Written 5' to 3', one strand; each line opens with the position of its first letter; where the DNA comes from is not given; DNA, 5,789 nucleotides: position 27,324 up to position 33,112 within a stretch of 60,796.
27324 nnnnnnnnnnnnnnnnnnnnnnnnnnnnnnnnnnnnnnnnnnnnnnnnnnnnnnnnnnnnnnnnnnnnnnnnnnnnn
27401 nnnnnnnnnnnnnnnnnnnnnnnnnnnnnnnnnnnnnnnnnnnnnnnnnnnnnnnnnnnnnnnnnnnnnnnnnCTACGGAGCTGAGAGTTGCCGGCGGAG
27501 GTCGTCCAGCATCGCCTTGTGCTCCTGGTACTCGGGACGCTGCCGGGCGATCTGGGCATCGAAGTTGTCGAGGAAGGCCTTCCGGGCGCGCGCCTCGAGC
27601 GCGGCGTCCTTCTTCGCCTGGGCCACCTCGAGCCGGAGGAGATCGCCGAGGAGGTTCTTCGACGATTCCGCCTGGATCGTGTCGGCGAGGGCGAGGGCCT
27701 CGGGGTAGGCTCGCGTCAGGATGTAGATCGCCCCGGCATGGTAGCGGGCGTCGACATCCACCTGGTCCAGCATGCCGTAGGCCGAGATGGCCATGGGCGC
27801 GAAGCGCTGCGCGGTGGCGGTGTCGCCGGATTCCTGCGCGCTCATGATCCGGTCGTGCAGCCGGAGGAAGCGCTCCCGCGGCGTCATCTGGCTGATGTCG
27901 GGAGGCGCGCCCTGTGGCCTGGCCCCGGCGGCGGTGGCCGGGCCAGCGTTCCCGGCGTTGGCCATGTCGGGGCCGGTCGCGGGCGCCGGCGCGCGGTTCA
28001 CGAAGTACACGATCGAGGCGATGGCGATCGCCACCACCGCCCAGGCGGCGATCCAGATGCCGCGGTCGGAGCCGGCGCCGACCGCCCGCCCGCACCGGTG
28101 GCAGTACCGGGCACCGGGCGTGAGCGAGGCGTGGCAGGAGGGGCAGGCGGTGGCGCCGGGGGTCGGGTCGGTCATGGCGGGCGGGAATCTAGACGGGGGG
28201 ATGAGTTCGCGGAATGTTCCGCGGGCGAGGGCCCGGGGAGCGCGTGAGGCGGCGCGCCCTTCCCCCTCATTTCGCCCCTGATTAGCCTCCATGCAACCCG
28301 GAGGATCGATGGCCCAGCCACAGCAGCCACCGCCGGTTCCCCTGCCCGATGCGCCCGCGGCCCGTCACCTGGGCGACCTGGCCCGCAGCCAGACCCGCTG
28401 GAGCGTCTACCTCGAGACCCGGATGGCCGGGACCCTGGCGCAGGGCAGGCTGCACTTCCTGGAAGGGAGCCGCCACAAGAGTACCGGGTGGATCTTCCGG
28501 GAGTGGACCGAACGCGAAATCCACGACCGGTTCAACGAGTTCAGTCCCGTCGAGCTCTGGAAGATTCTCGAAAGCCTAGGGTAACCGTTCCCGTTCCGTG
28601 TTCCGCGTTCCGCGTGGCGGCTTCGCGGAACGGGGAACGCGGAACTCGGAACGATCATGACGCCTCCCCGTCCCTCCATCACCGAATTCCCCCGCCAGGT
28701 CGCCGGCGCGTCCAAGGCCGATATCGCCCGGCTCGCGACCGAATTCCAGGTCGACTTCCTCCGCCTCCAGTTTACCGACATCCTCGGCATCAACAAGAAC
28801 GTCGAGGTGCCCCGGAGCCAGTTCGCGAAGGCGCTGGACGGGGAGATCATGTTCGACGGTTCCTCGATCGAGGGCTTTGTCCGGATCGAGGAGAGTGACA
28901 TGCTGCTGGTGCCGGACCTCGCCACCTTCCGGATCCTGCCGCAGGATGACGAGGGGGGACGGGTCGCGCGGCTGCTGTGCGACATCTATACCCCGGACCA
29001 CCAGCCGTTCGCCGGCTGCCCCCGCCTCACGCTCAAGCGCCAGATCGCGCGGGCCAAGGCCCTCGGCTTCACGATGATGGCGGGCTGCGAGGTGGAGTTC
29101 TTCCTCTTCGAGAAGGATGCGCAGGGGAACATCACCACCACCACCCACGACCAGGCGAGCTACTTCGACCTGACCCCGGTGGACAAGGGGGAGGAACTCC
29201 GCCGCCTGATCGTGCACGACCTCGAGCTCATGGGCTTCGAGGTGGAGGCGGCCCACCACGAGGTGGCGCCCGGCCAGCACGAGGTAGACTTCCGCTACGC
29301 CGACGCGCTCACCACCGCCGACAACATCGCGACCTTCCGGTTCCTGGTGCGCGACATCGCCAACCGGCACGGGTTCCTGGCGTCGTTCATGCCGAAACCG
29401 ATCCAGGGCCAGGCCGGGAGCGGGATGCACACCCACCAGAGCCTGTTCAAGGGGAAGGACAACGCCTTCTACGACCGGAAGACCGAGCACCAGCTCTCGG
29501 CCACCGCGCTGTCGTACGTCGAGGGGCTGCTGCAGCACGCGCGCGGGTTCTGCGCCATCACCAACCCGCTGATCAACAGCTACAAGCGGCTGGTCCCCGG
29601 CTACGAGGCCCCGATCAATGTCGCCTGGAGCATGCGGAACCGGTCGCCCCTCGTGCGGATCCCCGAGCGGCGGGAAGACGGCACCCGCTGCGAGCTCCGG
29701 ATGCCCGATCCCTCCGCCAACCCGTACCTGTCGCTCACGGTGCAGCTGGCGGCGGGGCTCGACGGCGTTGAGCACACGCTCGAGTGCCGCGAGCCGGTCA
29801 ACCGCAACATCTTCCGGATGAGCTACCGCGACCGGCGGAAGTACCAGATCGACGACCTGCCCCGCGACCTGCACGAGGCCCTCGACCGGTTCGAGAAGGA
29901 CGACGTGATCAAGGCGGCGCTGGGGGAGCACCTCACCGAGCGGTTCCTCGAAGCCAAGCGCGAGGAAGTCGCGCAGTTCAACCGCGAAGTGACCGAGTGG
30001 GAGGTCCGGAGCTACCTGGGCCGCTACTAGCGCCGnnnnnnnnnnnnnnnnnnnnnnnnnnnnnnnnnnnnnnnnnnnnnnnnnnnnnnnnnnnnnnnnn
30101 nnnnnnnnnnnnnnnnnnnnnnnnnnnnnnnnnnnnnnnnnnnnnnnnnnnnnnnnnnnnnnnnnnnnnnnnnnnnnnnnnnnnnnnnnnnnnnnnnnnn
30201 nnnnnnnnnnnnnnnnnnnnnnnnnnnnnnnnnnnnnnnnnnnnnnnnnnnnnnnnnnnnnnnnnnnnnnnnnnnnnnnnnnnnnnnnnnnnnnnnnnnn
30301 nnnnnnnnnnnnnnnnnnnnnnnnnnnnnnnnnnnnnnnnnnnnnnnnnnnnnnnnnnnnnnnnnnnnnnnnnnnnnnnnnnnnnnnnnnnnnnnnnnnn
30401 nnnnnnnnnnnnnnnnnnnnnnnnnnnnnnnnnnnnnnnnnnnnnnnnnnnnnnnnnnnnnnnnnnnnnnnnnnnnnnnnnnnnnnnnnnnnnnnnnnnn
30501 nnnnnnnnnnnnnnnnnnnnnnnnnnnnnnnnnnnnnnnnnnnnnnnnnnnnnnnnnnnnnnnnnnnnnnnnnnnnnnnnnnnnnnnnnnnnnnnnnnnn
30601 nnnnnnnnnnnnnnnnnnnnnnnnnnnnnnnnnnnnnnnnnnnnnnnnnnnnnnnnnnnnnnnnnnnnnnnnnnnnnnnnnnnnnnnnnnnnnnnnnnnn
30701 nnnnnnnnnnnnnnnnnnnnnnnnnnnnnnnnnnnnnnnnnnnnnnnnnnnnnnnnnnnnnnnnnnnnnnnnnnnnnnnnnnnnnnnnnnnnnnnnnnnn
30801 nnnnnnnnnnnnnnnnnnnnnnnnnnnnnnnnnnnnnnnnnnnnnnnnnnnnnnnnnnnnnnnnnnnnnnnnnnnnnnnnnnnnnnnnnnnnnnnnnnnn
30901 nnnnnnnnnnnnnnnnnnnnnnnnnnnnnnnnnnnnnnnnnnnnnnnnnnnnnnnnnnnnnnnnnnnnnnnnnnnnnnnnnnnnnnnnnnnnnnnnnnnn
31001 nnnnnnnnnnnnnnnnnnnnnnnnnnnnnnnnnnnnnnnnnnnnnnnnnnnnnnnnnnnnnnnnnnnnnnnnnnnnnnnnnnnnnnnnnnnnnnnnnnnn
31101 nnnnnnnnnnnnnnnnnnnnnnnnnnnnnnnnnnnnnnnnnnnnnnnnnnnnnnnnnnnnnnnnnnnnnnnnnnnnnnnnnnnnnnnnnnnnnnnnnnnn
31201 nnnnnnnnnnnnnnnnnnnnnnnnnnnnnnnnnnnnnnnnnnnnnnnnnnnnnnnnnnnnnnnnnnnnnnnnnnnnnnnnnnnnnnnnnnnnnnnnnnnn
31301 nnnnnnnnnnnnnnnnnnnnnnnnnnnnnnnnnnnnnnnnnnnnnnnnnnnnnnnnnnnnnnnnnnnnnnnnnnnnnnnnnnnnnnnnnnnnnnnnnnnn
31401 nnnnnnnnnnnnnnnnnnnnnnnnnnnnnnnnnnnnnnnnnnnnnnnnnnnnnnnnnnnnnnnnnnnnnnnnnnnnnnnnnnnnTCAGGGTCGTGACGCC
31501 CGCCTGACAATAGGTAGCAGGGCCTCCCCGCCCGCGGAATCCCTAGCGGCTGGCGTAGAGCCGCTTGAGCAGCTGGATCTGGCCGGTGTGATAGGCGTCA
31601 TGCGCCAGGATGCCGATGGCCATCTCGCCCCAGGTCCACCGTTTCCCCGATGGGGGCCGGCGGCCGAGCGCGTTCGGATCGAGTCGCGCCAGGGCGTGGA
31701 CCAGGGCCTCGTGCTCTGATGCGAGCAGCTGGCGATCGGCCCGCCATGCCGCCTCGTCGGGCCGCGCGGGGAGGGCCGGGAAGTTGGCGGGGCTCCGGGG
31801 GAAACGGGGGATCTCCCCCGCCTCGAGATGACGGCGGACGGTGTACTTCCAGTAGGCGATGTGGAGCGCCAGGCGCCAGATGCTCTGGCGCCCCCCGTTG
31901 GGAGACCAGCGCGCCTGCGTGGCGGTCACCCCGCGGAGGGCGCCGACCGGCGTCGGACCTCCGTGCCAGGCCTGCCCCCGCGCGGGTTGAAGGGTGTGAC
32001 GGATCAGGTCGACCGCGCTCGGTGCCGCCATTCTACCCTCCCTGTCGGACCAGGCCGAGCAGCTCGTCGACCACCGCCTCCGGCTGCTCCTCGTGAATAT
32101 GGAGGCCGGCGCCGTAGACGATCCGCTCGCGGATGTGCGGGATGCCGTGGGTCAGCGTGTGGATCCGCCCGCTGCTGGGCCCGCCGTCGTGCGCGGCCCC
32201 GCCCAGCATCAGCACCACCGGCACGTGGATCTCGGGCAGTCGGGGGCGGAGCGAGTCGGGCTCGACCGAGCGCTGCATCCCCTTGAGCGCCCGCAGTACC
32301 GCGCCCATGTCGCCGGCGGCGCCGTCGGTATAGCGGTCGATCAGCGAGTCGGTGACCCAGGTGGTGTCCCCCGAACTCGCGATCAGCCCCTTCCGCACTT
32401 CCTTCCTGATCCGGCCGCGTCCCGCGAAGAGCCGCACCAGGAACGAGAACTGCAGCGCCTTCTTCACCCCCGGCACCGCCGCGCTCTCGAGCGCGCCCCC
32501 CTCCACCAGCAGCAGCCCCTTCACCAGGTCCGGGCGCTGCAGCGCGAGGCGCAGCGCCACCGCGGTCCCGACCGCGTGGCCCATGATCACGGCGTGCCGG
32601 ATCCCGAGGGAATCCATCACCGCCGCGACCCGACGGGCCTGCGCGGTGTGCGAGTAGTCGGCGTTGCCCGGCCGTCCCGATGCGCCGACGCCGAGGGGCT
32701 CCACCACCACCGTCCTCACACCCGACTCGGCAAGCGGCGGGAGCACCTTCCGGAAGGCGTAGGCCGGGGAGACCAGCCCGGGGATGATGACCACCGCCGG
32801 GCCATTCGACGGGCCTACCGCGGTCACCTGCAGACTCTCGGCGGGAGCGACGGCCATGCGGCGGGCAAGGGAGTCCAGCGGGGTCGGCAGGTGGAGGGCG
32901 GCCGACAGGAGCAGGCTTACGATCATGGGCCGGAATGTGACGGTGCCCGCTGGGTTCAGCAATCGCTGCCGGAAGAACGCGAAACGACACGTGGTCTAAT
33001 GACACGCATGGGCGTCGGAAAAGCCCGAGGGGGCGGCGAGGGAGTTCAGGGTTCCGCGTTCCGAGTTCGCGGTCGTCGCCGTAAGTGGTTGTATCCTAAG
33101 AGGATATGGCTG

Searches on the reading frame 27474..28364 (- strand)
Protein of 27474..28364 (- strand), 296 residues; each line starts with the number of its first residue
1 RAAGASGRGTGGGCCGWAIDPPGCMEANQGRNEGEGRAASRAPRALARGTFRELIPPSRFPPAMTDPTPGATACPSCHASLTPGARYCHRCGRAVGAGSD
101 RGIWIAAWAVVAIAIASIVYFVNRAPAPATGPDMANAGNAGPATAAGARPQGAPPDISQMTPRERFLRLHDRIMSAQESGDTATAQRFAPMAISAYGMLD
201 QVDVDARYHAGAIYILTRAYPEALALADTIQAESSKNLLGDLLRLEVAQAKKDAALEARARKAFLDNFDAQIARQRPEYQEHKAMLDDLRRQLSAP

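Call 29: search_protein_families(library=pfam, proteins=[window:27474-28364:-], max_evalue=0.001)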
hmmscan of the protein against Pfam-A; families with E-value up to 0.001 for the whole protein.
window:27474-28364:- (296 aa): 2 families
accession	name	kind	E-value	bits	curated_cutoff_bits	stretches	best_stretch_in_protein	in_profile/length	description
PF13240.11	Zn_Ribbon_1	-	4.1e-05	23.7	25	1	74-94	2-22/23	zinc-ribbon domain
PF12773.13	DZR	-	0.0001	22.8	27.3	1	71-92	24-45/45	Double zinc ribbon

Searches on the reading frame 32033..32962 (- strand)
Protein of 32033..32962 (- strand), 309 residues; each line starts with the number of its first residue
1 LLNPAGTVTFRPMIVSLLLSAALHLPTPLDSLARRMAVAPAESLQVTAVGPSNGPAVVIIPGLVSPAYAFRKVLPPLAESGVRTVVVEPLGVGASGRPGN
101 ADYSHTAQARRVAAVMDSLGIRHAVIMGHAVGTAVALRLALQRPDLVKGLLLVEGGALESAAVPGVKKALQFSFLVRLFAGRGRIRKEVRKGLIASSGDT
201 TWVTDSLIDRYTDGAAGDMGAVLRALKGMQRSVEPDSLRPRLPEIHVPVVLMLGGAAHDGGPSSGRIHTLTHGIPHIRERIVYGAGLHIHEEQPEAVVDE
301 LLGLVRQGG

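Call 5: search_protein_families(library=pfam, proteins=[window:32033-32962:-], max_evalue=0.01)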
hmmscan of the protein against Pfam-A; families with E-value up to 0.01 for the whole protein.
window:32033-32962:- (309 aa): 4 families
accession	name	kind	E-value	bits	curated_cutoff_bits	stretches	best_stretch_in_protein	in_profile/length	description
PF00561.26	Abhydrolase_1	-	9.6e-19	68.4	25.8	1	55-161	1-106/245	alpha/beta hydrolase fold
PF12697.13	Abhydrolase_6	-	1.7e-13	52.1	26.3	1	57-299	1-216/217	Alpha/beta hydrolase family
PF12146.15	Hydrolase_4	-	2.9e-07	30.5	27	1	56-256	6-201/239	Serine aminopeptidase, S33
PF03096.20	Ndr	-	0.00011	21.5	23.3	1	109-154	86-131/283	Ndr family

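Call 6: search_protein_families(library=ncbifam, proteins=[window:32033-32962:-], max_evalue=0.01)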
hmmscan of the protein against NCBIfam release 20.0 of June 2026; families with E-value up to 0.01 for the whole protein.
window:32033-32962:- (309 aa): 28 families (the best 25 are shown)
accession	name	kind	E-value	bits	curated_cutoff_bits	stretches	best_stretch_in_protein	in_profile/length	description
TIGR03056.1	bchO_mg_che_rel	equivalog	5.3e-18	65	172.55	1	31-303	6-275/278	alpha/beta fold hydrolase BchO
NF002938.0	PRK03592.1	equivalog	2.7e-16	59.8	241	1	43-155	19-129/298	haloalkane dehalogenase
TIGR02427.1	protocat_pcaD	equivalog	1.9e-15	56.9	255.85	1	50-154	8-111/251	3-oxoadipate enol-lactonase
NF051488.1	bifunc_PcaDC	exception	2.5e-15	56.5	390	1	44-305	2-250/375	bifunctional 3-oxoadipate enol-lactonase/4-carboxymuconolactone decarboxylase PcaDC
NF045632.1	hydroxlase_HsaD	equivalog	7.2e-14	51.4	400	1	34-231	14-210/290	4,5:9,10-diseco-3-hydroxy-5,9,17-trioxoandrosta-1(10),2-diene-4-oate hydrolase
TIGR03611.1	RutD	equivalog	9.3e-14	51.4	238.5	1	48-155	7-113/258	pyrimidine utilization protein D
NF002043.0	PRK00870.1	subfamily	1.3e-13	51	265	1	48-156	40-149/302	haloalkane dehalogenase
NF011457.0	PRK14875.1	equivalog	1.8e-11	43.6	307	1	41-254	119-323/372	acetoin dehydrogenase dihydrolipoyllysine-residue acetyltransferase subunit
NF002873.0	PRK03204.1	equivalog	3.7e-10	39.6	466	1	49-153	29-132/286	haloalkane dehalogenase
TIGR03695.1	menH_SHCHC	equivalog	5.1e-10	39.2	208.55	1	55-155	3-104/252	2-succinyl-6-hydroxy-2,4-cyclohexadiene-1-carboxylate synthase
NF053693.1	esterase_mleCBF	exception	2e-08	34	564.5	1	48-154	17-126/279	CBF family alpha/beta fold macrolide esterase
TIGR03343.1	biphenyl_bphD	equivalog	4.3e-08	32.7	462.15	1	69-180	48-158/282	2-hydroxy-6-oxo-6-phenylhexa-2,4-dienoate hydrolase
NF007954.0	PRK10673.1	equivalog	7.8e-08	31.9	399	1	87-153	48-112/255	esterase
NF058673.1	LipAdnlyCyLipJMY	equivalog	2e-06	26.8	800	1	82-160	62-141/449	bifunctional lipase/adenylate cyclase LipJ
NF051487.1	bifunc_PcaCD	exception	5e-06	25.9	430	1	82-155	199-271/413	bifunctional 4-carboxymuconolactone decarboxylase/3-oxoadipate enol-lactonase PcaCD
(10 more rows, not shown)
